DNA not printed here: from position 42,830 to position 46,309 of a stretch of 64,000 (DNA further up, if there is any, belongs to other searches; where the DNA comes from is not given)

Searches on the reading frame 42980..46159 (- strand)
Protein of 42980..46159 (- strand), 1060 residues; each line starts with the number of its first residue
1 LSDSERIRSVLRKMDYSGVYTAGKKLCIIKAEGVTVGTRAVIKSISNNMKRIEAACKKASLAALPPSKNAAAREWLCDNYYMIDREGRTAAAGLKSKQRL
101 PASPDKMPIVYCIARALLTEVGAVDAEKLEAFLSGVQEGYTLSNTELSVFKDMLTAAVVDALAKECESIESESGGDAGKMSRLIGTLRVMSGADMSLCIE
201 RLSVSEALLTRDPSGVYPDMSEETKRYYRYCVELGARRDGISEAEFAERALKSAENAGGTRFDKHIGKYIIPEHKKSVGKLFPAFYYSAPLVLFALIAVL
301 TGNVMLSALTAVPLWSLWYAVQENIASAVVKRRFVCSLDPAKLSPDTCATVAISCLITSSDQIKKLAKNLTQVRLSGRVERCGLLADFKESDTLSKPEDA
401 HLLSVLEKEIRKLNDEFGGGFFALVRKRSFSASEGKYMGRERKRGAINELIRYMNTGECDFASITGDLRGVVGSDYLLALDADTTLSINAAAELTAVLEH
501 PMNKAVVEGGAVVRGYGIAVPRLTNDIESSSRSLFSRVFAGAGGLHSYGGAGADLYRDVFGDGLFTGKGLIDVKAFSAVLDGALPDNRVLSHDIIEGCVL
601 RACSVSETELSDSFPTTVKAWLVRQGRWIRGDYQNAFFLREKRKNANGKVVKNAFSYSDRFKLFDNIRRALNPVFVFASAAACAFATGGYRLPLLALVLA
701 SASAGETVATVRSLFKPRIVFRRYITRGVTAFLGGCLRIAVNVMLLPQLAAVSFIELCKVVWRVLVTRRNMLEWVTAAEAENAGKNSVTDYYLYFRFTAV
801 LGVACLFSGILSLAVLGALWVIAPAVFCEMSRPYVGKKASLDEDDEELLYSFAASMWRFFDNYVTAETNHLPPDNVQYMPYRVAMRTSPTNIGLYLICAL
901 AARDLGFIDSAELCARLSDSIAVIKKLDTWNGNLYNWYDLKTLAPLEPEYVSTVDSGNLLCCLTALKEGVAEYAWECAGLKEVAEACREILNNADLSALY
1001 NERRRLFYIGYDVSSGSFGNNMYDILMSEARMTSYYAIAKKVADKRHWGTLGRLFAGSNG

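Call 84: search_protein_families(library=pfam, proteins=[window:42980-46159:-], max_evalue=0.1)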
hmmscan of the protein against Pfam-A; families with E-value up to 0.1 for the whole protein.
window:42980-46159:- (1060 aa): 1 family
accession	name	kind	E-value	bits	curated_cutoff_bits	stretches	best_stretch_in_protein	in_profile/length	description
PF11329.14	DUF3131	-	0.00095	18.7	20.3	1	853-978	3-130/367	Protein of unknown function (DUF3131)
